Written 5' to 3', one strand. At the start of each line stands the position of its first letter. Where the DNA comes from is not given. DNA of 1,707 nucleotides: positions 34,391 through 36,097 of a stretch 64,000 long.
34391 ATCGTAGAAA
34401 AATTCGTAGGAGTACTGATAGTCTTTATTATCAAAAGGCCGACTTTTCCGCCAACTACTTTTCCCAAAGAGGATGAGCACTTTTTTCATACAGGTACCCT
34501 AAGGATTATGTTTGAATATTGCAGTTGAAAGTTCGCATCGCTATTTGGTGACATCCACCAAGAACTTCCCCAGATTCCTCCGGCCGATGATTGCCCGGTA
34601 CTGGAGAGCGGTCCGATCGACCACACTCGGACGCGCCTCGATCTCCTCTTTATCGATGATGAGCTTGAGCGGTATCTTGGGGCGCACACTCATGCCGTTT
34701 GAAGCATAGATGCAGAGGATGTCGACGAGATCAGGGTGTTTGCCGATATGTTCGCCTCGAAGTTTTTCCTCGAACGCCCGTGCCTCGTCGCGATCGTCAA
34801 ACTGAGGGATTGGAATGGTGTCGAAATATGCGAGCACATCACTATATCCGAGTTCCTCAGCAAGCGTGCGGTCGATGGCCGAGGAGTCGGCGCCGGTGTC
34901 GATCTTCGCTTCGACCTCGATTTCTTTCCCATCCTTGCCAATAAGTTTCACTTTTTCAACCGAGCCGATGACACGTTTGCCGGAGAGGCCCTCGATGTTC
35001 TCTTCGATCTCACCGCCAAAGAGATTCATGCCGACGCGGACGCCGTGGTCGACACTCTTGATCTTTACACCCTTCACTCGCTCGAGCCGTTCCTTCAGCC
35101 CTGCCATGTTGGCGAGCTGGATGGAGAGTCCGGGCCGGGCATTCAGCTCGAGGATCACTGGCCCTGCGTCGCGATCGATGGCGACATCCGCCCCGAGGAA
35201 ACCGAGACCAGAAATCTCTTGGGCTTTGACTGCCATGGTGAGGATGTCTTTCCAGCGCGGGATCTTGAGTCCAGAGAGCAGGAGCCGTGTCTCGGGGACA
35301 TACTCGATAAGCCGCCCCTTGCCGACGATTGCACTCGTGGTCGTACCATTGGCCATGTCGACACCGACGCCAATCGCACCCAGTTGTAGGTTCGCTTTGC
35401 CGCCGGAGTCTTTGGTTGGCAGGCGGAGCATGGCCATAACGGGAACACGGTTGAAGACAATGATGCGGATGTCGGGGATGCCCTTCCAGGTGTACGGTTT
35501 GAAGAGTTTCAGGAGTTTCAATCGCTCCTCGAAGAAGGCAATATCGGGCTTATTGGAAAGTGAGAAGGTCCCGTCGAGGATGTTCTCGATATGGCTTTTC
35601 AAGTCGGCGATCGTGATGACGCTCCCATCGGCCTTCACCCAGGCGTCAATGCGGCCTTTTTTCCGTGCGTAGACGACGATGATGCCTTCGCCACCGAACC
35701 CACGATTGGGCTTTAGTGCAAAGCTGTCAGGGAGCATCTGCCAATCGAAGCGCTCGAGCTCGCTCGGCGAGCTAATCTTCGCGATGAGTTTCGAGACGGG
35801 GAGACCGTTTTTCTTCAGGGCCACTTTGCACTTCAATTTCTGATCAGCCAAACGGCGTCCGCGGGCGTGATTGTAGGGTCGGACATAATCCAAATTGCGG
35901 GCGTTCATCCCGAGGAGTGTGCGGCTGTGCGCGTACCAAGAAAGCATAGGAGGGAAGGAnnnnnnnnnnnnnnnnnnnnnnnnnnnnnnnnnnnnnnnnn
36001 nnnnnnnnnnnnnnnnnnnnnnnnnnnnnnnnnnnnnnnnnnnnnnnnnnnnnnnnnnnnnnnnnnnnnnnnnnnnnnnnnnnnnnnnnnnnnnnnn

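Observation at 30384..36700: Extended ATP-grasp peptide-modification cassette with a ligase-retropepsin fusion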

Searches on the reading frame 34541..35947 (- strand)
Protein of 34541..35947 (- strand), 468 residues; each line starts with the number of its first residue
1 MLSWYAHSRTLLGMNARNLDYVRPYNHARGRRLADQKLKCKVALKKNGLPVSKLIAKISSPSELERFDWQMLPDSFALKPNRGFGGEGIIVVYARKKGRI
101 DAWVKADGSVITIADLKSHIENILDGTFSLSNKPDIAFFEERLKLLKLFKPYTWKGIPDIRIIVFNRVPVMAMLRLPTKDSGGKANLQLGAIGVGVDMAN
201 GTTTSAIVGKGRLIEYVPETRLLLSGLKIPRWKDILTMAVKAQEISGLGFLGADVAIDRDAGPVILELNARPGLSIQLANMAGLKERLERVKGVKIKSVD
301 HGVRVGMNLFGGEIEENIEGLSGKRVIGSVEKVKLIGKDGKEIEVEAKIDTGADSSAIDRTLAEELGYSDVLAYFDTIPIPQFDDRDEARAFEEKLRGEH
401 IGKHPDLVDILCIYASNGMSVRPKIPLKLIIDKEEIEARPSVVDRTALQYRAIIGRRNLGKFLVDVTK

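Call 7: search_protein_families(library=pfam, proteins=[window:34541-35947:-], max_evalue=0.01)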
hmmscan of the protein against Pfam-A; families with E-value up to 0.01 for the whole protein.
window:34541-35947:- (468 aa): 6 families
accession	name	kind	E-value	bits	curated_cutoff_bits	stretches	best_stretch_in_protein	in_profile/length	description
PF14397.11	ATPgrasp_ST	-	9.7e-66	222.2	31.4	1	17-292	2-277/278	Sugar-transfer associated ATP-grasp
PF05618.17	Zn_protease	-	1.8e-05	25.1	27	0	407-466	67-127/138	Putative ATP-dependent zinc protease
PF08443.16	RimK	-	3.4e-05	24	21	0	237-275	133-170/188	RimK-like ATP-grasp domain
PF14398.11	ATPgrasp_YheCD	-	3.9e-05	23.5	26.8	1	243-277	198-232/255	YheC/D like ATP-grasp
PF02655.19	ATP-grasp_3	-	0.00016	22.3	23.2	0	36-99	3-57/160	ATP-grasp domain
PF13650.11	Asp_protease_2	-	0.00055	21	24.3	1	343-369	8-34/90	Aspartyl protease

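Call 8: search_protein_families(library=ncbifam, proteins=[window:34541-35947:-], max_evalue=0.01)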
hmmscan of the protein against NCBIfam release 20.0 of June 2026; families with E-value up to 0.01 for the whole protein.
window:34541-35947:- (468 aa): 6 families
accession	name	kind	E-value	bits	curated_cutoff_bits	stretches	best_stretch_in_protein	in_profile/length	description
TIGR02291.1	rimK_rel_E_lig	hypoth_equivalog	1.6e-83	280.3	314.2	1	8-293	9-291/317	alpha-L-glutamate ligase-like protein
TIGR00768.1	rimK_fam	subfamily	9.1e-09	35.1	143.4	1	233-275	216-258/276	RimK family alpha-L-glutamate ligase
NF052264.1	retropep_RloA3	equivalog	6.9e-07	29.1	210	1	323-467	18-150/159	retropepsin-like aspartic peptidase RloA3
NF040720.1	MptN_Meth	equivalog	8.7e-06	25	350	0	234-274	230-271/291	tetrahydromethanopterin:alpha-L-glutamate ligase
NF052262.1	retropep_RloA1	exception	0.00042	20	280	1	323-462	23-153/178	retropepsin-like aspartic peptidase RloA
TIGR03698.1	clan_AA_DTGF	subfamily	0.0098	16.2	57.35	0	333-369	4-42/107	clan AA aspartic protease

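Call 10: find_encoding_contigs(protein=window:34541-35947:-, flank=10000, max_places=6)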
Protein window:34541-35947:- (468 aa): 11 contigs read that carry it; 6 places shown.
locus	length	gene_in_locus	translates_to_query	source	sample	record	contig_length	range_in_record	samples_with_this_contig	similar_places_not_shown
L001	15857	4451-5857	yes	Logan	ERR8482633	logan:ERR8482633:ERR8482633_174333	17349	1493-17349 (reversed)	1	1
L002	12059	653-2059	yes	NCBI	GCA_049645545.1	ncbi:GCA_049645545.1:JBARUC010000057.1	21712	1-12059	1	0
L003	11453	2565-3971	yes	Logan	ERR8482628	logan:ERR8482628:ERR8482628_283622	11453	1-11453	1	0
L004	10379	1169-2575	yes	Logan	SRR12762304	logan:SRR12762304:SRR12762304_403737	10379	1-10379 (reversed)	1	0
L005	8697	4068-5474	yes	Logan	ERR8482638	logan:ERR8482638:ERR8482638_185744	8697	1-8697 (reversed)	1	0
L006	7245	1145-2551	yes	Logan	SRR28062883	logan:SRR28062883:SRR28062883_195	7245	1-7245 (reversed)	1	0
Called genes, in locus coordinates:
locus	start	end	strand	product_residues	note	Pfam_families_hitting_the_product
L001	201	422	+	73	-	-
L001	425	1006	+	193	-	PF03703:bPH_2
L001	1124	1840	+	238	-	PF20772:TACO1_YebC_N, PF01709:Transcrip_reg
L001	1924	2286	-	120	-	-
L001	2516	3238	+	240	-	PF01978:TrmB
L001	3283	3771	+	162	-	PF02075:RuvC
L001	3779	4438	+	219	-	PF14402:7TM_transglut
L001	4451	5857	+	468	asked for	PF14397:ATPgrasp_ST, PF05618:RimB-like (faint)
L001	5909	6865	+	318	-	PF14397:ATPgrasp_ST (faint), PF02955:GSH-S_ATP (weak), PF08443:RimK, PF14398:ATPgrasp_YheCD (faint)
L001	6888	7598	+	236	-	PF04794:YdjC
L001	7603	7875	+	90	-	-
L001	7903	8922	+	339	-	PF08014:MATCAP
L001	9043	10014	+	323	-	PF01071:GARS_A (weak), PF08443:RimK (faint)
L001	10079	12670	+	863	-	PF00912:Transgly, PF00905:Transpeptidase, PF17957:Big_7 (faint)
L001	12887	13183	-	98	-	PF05258:DciA (weak)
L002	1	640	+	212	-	PF14402:7TM_transglut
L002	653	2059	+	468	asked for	PF14397:ATPgrasp_ST, PF05618:RimB-like (faint)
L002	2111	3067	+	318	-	PF14397:ATPgrasp_ST (faint), PF02955:GSH-S_ATP (weak), PF08443:RimK, PF14398:ATPgrasp_YheCD (faint)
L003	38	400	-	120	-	-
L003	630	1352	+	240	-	PF01978:TrmB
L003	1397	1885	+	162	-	PF02075:RuvC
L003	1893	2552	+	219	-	PF14402:7TM_transglut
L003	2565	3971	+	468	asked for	PF14397:ATPgrasp_ST, PF05618:RimB-like (faint)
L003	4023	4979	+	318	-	PF14397:ATPgrasp_ST (faint), PF02955:GSH-S_ATP (weak), PF08443:RimK, PF14398:ATPgrasp_YheCD (faint)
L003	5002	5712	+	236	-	PF04794:YdjC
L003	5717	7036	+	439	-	PF08014:MATCAP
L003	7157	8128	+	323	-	PF01071:GARS_A (weak), PF08443:RimK (faint)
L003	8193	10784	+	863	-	PF00912:Transgly, PF00905:Transpeptidase, PF17957:Big_7 (faint)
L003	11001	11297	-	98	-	PF05258:DciA (weak)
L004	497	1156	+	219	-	PF14402:7TM_transglut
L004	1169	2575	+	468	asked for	PF14397:ATPgrasp_ST, PF05618:RimB-like (faint)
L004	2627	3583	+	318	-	PF14397:ATPgrasp_ST (faint), PF02955:GSH-S_ATP (weak), PF08443:RimK, PF14398:ATPgrasp_YheCD (faint)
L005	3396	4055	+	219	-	PF14402:7TM_transglut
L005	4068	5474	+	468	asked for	PF14397:ATPgrasp_ST, PF05618:RimB-like (faint)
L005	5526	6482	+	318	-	PF14397:ATPgrasp_ST (faint), PF02955:GSH-S_ATP (weak), PF08443:RimK, PF14398:ATPgrasp_YheCD (faint)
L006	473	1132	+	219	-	PF14402:7TM_transglut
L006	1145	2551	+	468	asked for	PF14397:ATPgrasp_ST, PF05618:RimB-like (faint)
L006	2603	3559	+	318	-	PF14397:ATPgrasp_ST (faint), PF02955:GSH-S_ATP (weak), PF08443:RimK, PF14398:ATPgrasp_YheCD (faint)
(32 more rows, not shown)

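Call 16: find_homologous_proteins(query=window:34541-35947:-, max_evalue=1e-10)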
Query window:34541-35947:- (468 aa): 6006 proteins with E <= 1e-10 among 8000 candidates; the best 120 are listed.
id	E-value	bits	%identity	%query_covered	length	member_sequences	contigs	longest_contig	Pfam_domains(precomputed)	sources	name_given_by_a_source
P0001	0.0e+0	1033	100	100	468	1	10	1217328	PF05618.18,PF14397.12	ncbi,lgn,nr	ncbi:MAG: hypothetical protein IPJ68_05765 [Candidatus Moraniibacteriota bacterium]|nr:MAG: hypothet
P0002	0.0e+0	1031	100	100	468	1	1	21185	PF05618.18,PF14397.12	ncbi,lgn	ncbi:MAG: sugar-transfer associated ATP-grasp domain-containing protein [Candidatus Moraniibacteriot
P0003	3.2e-295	997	97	100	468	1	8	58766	PF14397.12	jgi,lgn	jgi:alpha-L-glutamate ligase-like protein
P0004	3.3e-288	974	93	100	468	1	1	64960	PF05618.18,PF14397.12,PF14398.12,PF08443.17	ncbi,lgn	ncbi:MAG: sugar-transfer associated ATP-grasp domain-containing protein [Candidatus Moraniibacteriot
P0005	2.1e-287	971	93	100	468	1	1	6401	PF05618.18,PF14397.12,PF14398.12,PF08443.17,PF02655.20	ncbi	ncbi:MAG: sugar-transfer associated ATP-grasp domain-containing protein [Candidatus Moraniibacteriot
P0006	2.0e-266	902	87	100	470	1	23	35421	PF05618.18,PF14397.12,PF14398.12,PF08443.17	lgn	-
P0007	1.0e-257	873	84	100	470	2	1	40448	PF05618.18,PF14397.12,PF14398.12,PF08443.17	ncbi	-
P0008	1.2e-257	873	85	100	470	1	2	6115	PF05618.18,PF14397.12,PF14398.12,PF08443.17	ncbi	-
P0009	1.3e-257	873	84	100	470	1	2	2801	PF05618.18,PF14397.12,PF14398.12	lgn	-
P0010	3.1e-257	872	84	100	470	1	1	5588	PF05618.18,PF14397.12,PF14398.12,PF08443.17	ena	-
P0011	4.6e-257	871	85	100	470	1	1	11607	PF05618.18,PF14397.12,PF14398.12,PF08443.17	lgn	-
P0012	5.1e-257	871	84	100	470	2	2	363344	PF05618.18,PF14397.12,PF14398.12,PF08443.17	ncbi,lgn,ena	-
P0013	1.6e-256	869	83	100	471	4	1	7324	PF05618.18,PF14397.12,PF14398.12,PF08443.17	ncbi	ncbi:MAG: sugar-transfer associated ATP-grasp domain-containing protein [Undibacterium sp.]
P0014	2.0e-256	869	85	100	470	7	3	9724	PF14397.12,PF08443.17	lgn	-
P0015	6.8e-256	867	84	100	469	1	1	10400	PF05618.18,PF14397.12,PF14398.12,PF08443.17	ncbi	-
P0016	8.8e-256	867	83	100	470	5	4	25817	PF05618.18,PF14397.12,PF14398.12,PF08443.17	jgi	jgi:alpha-L-glutamate ligase-like protein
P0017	2.6e-255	865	84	100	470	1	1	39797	PF05618.18,PF14397.12,PF14398.12,PF08443.17,PF02655.20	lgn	-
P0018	1.4e-254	863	84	100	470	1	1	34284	PF14397.12,PF14398.12,PF08443.17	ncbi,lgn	-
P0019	1.7e-254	863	84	100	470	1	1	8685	PF05618.18,PF14397.12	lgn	-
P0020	2.3e-254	862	83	100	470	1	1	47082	PF05618.18,PF14397.12,PF14398.12,PF08443.17,PF02655.20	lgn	-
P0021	4.8e-254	861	83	100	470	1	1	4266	PF05618.18,PF14397.12,PF14398.12,PF08443.17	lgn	-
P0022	3.7e-253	858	83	100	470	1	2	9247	PF14397.12,PF14398.12,PF08443.17,PF02655.20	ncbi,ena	-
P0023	1.6e-251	853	82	100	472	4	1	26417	PF14397.12,PF14398.12,PF08443.17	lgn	-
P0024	3.8e-251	852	82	100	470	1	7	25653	PF05618.18,PF14397.12,PF08443.17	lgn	-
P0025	4.1e-251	852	82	100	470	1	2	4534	PF14397.12,PF14398.12,PF08443.17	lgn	-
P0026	4.9e-251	851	82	100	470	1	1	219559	PF05618.18,PF14397.12,PF14398.12,PF08443.17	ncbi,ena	-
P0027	5.2e-251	851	82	100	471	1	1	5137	PF14397.12,PF14398.12,PF08443.17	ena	-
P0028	6.3e-251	851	83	100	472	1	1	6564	PF14397.12,PF14398.12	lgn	-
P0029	8.6e-250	847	81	100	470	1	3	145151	PF14397.12,PF14398.12,PF08443.17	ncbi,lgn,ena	-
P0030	2.0e-248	843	80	100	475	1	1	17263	PF14397.12,PF14398.12,PF08443.17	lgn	-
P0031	1.5e-244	830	81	100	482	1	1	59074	PF14397.12,PF14398.12,PF08443.17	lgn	-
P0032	5.1e-242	822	79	100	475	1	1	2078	PF14397.12,PF14398.12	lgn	-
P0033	3.1e-237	806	77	100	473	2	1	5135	PF05618.18,PF14397.12,PF14398.12,PF08443.17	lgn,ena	-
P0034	4.7e-235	799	76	100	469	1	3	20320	PF14397.12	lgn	-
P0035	1.2e-233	794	77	100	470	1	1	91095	PF05618.18,PF14397.12,PF14398.12,PF08443.17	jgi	jgi:alpha-L-glutamate ligase-like protein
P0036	1.2e-233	794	76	100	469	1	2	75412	PF05618.18,PF14397.12,PF08443.17,PF02655.20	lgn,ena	-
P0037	3.2e-233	793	79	97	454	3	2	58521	PF05618.18,PF14397.12,PF14398.12,PF02655.20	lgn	-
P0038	5.2e-233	792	76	100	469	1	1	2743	PF14397.12,PF14398.12,PF08443.17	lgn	-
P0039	5.9e-233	792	75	100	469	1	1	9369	PF05618.18,PF14397.12,PF08443.17,PF02655.20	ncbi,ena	-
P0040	1.0e-232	791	77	100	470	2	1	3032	PF14397.12,PF14398.12,PF08443.17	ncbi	-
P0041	1.7e-231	787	75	100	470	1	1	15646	PF05618.18,PF14397.12,PF14398.12,PF08443.17,PF02655.20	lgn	-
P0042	1.8e-231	787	76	100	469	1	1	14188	PF14397.12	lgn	-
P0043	6.1e-230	782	77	97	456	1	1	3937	PF05618.18,PF14397.12,PF08443.17,PF02655.20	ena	-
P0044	9.2e-230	781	76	100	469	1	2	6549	PF14397.12,PF14398.12,PF08443.17,PF02655.20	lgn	-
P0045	1.0e-229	781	76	100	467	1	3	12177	PF05618.18,PF14397.12,PF08443.17,PF02655.20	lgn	-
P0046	1.7e-229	780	74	100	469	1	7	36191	PF05618.18,PF14397.12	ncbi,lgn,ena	-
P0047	2.1e-229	780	76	100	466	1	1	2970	PF05618.18,PF14397.12,PF14398.12,PF08443.17,PF02655.20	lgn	-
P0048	4.8e-229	779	74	100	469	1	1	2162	PF05618.18,PF14397.12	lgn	-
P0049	8.7e-229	778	76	100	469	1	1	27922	PF05618.18,PF14397.12,PF02655.20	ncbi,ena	-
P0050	1.4e-228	777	76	100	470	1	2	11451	PF05618.18,PF14397.12,PF08443.17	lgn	-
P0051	1.6e-228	777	75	100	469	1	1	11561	PF05618.18,PF14397.12,PF14398.12,PF08443.17,PF02655.20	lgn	-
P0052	5.3e-228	775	74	100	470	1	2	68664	PF14397.12,PF08443.17,PF02655.20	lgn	-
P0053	1.2e-227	774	75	100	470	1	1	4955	PF14397.12,PF14398.12,PF08443.17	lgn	-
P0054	1.7e-227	774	75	100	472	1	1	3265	PF05618.18,PF14397.12,PF08443.17,PF02655.20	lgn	-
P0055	2.2e-227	773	74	100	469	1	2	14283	PF05618.18,PF14397.12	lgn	-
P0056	1.2e-226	771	75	100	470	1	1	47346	PF14397.12,PF14398.12,PF08443.17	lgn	-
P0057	1.4e-226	771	74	100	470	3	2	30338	PF14397.12,PF14398.12,PF08443.17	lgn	-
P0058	1.9e-226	770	74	100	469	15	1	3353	PF05618.18,PF14397.12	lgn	-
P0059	2.2e-226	770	75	100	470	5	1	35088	PF05618.18,PF14397.12,PF14398.12,PF08443.17,PF02655.20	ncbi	-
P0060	7.5e-226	768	74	100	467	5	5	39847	PF05618.18,PF14397.12,PF08443.17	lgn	-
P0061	7.6e-226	768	76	97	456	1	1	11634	PF05618.18,PF14397.12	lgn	-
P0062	1.1e-225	768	77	97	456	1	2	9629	PF05618.18,PF14397.12,PF02655.20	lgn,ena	-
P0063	1.1e-224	764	74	100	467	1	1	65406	PF05618.18,PF14397.12,PF08443.17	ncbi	-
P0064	1.6e-224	764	73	100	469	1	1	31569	PF05618.18,PF14397.12,PF08443.17,PF02655.20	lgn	-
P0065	3.5e-222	756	73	100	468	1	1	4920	PF14397.12,PF14398.12,PF08443.17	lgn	-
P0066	1.4e-219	748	96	77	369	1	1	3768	PF05618.18,PF14397.12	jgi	jgi:hypothetical protein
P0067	9.1e-218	742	74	97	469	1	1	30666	PF05618.18,PF14397.12,PF08443.17,PF02655.20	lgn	-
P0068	9.5e-216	735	71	100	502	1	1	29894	PF05618.18,PF14397.12,PF08443.17,PF02655.20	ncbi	ncbi:MAG: sugar-transfer associated ATP-grasp domain-containing protein [Candidatus Moraniibacteriot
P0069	3.5e-215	733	71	100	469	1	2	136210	PF05618.18,PF14397.12,PF02655.20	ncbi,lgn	-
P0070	3.7e-214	730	69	100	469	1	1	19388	PF14397.12,PF14398.12,PF08443.17,PF02655.20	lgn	-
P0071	1.9e-213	727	70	100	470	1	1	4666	PF14397.12,PF08443.17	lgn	-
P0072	2.8e-213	727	70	100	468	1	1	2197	PF05618.18,PF14397.12,PF08443.17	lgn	-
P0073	6.0e-212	722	69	100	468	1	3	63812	PF05618.18,PF14397.12,PF08443.17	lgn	-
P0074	1.0e-211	722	69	100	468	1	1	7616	PF05618.18,PF14397.12,PF14398.12,PF08443.17,PF02655.20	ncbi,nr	ncbi:MAG: sugar-transfer associated ATP-grasp domain-containing protein [Candidatus Moranbacteria ba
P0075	1.4e-211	721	71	100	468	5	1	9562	PF05618.18,PF14397.12,PF14398.12,PF08443.17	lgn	-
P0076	3.1e-211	720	68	100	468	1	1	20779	PF05618.18,PF14397.12,PF14398.12,PF08443.17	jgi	jgi:alpha-L-glutamate ligase-like protein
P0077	8.6e-211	719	68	100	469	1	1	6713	PF14397.12,PF14398.12,PF08443.17,PF02655.20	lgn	-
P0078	2.3e-210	717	69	100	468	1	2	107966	PF05618.18,PF14397.12,PF14398.12,PF08443.17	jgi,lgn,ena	-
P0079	4.1e-210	716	69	100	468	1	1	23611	PF05618.18,PF14397.12,PF08443.17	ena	-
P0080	1.2e-209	715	69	100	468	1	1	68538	PF05618.18,PF14397.12,PF08443.17,PF02655.20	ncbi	-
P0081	2.0e-209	714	70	100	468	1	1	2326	PF14397.12,PF14398.12,PF08443.17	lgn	-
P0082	2.0e-209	714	68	100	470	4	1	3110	PF05618.18,PF14397.12,PF08443.17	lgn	-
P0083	4.2e-209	713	69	100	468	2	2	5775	PF05618.18,PF14397.12,PF14398.12,PF08443.17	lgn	-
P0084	4.4e-209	713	69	100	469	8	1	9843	PF05618.18,PF14397.12,PF14398.12,PF08443.17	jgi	-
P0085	6.0e-209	713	68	100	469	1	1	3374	PF05618.18,PF14397.12,PF14398.12,PF08443.17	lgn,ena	-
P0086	8.4e-209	712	68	100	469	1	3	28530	PF05618.18,PF14397.12,PF14398.12,PF08443.17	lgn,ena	-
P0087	9.8e-209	712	68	100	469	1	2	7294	PF05618.18,PF14397.12,PF14398.12,PF08443.17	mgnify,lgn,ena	mgnify:FL=1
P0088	1.0e-208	712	68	100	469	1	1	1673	PF05618.18,PF14397.12,PF14398.12,PF08443.17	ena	-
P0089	1.5e-208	711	69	100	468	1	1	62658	PF05618.18,PF14397.12,PF14398.12,PF08443.17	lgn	-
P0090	1.7e-208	711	69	100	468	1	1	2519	PF05618.18,PF14397.12,PF14398.12,PF08443.17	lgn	-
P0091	2.1e-208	711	69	100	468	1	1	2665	PF05618.18,PF14397.12,PF14398.12,PF08443.17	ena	-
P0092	2.5e-208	710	69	100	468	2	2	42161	PF05618.18,PF14397.12,PF14398.12,PF08443.17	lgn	-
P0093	6.2e-208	709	70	97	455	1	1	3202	PF05618.18,PF14397.12,PF14398.12,PF08443.17,PF02655.20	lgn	-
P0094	8.4e-208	709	68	100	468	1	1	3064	PF05618.18,PF14397.12,PF08443.17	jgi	jgi:alpha-L-glutamate ligase-like protein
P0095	1.2e-207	708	68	100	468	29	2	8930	PF14397.12,PF14398.12,PF08443.17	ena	-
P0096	1.7e-207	708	66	100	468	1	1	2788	PF05618.18,PF14397.12,PF14398.12,PF08443.17,PF02655.20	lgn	-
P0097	2.5e-207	707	68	100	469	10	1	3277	PF05618.18,PF14397.12,PF14398.12,PF08443.17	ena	-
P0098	3.1e-207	707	69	97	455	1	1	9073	PF05618.18,PF14397.12,PF08443.17,PF02655.20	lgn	-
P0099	3.5e-207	707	70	100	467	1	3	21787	PF05618.18,PF14397.12,PF14398.12,PF02655.20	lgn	-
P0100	3.8e-207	707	68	100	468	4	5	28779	PF14397.12,PF14398.12,PF08443.17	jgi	jgi:alpha-L-glutamate ligase-like protein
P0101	5.5e-207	706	68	97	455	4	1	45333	PF05618.18,PF14397.12,PF14398.12,PF08443.17,PF02655.20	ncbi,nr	ncbi:MAG: sugar-transfer associated ATP-grasp domain-containing protein [Candidatus Pacebacteria bac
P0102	8.0e-207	706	69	100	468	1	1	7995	PF05618.18,PF14397.12,PF14398.12,PF08443.17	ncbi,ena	ncbi:MAG: sugar-transfer associated ATP-grasp domain-containing protein [Candidatus Moraniibacteriot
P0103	9.5e-207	705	68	100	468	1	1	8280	PF05618.18,PF14397.12,PF08443.17,PF02655.20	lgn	-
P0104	1.8e-206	704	68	100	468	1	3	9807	PF05618.18,PF14397.12,PF14398.12,PF08443.17,PF02655.20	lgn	-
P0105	8.2e-206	702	68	100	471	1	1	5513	PF14397.12,PF08443.17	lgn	-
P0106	2.8e-205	700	69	100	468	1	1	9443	PF05618.18,PF14397.12,PF14398.12,PF08443.17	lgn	-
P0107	5.1e-205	700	68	100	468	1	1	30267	PF05618.18,PF14397.12,PF14398.12,PF08443.17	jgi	jgi:alpha-L-glutamate ligase-like protein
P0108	9.2e-205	699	67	100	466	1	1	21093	PF05618.18,PF14397.12,PF14398.12,PF08443.17,PF02655.20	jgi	-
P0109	1.0e-204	699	66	100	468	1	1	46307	PF05618.18,PF14397.12,PF08443.17,PF02655.20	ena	-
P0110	1.1e-204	699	69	100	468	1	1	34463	PF05618.18,PF14397.12,PF14398.12,PF08443.17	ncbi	-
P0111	3.4e-204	697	72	93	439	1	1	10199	PF05618.18,PF14397.12,PF14398.12,PF08443.17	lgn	-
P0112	3.7e-204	697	68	100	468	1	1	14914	PF14397.12,PF08443.17,PF02655.20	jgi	jgi:alpha-L-glutamate ligase-like protein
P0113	7.8e-204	696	67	100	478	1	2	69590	PF05618.18,PF14397.12,PF14398.12,PF08443.17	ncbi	ncbi:MAG: sugar-transfer associated ATP-grasp domain-containing protein [Candidatus Moraniibacteriot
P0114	9.1e-204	695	69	97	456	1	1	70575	PF05618.18,PF14397.12,PF08443.17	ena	-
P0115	1.2e-203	695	67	100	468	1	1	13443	PF05618.18,PF14397.12,PF14398.12,PF08443.17,PF02655.20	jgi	-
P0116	1.3e-203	695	67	100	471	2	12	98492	PF05618.18,PF14397.12,PF08443.17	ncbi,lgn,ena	-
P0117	1.4e-203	695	65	100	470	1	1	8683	PF05618.18,PF14397.12,PF08443.17,PF02655.20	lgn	-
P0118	2.1e-203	694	67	97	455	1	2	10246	PF05618.18,PF14397.12,PF08443.17,PF02655.20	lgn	-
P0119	3.3e-203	694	67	100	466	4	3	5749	PF14397.12,PF08443.17,PF02655.20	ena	-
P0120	7.8e-203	692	66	100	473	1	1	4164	PF05618.18,PF14397.12,PF08443.17,PF02655.20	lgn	-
